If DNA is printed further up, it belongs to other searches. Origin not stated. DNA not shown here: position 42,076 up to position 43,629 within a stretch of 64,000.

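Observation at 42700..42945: CbrB ortholog with a gutted sigma54-activation core: no GAFTGA loop, Walker A Lys->Arg, Walker B Asp-Glu->Asn-Asn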

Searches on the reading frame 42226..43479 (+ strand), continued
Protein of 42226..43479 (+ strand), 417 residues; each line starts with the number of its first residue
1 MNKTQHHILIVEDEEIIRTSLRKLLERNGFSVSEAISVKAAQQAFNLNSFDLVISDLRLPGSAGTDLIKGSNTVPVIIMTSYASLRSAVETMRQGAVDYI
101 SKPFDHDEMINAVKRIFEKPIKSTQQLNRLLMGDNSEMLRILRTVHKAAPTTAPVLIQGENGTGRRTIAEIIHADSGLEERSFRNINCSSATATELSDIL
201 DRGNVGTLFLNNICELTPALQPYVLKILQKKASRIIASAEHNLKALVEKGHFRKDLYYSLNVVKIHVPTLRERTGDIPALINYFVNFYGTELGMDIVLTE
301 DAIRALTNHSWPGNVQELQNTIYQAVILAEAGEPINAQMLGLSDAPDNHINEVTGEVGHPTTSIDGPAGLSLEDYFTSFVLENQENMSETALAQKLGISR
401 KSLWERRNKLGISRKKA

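Call 69: find_encoding_contigs(protein=P0129, flank=4500, max_places=1)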
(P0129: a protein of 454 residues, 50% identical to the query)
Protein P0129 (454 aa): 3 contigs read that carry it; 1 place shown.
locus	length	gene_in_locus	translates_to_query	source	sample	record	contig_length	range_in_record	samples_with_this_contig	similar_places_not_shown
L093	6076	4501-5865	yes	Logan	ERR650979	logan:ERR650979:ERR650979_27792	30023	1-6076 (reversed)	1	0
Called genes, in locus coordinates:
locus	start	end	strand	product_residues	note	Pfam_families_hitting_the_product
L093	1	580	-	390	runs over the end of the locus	PF00155:Aminotran_1_2, PF00266:Aminotran_5 (faint), PF01053:Cys_Met_Meta_PP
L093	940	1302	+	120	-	PF21157:DksA_N, PF01258:zf-dskA_traR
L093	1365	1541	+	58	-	-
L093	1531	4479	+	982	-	PF00989:PAS (weak), PF00512:HisKA, PF02518:HATPase_c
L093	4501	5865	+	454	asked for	PF00072:Response_reg, PF00158:Sigma54_activat, PF14532:Sigma54_activ_2, PF25601:AAA_lid_14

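Call 76: find_encoding_contigs(protein=P0134, flank=3500, max_places=1)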
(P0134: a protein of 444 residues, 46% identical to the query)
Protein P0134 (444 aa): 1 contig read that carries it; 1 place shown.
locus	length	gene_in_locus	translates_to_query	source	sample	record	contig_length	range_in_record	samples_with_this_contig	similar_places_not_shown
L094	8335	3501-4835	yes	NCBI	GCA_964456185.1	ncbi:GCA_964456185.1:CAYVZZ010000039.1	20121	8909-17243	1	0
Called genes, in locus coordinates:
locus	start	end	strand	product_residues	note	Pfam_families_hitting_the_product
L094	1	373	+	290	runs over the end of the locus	PF00749:tRNA-synt_1c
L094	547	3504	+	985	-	PF08448:PAS_4 (faint), PF00512:HisKA, PF02518:HATPase_c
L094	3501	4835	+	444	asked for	PF00072:Response_reg, PF00158:Sigma54_activat, PF14532:Sigma54_activ_2, PF00004:AAA (weak), PF07728:AAA_5, PF25601:AAA_lid_14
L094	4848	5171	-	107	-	PF00085:Thioredoxin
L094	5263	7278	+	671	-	-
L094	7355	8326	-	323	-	PF00034:Cytochrom_C (weak), PF13442:Cytochrome_CBB3, PF00127:Copper-bind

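Call 77: find_encoding_contigs(protein=P0130, flank=3500, max_places=1)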
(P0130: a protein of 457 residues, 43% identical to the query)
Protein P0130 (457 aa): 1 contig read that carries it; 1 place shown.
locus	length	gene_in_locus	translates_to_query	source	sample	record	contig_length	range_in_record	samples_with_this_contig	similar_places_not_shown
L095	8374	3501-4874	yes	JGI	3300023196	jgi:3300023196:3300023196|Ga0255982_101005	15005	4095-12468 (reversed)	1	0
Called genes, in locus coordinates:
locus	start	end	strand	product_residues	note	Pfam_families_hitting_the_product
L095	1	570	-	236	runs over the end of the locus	PF17746:SfsA_N, PF03749:SfsA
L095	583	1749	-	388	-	PF00155:Aminotran_1_2, PF04864:Alliinase_C (weak)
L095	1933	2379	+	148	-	PF21157:DksA_N, PF01258:zf-dskA_traR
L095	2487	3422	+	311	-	PF00749:tRNA-synt_1c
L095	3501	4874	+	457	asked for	PF00072:Response_reg, PF00158:Sigma54_activat, PF14532:Sigma54_activ_2, PF00004:AAA (weak), PF07728:AAA_5 (weak), PF25601:AAA_lid_14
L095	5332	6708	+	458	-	PF26128:Gad2 (weak), PF01743:PolyA_pol, PF12627:PolyA_pol_RNAbd, PF12626:PolyA_pol_arg_C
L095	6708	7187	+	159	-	PF01288:HPPK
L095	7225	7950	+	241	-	PF01712:dNK, PF02223:Thymidylate_kin (faint)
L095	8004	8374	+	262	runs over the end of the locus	PF02548:Pantoate_transf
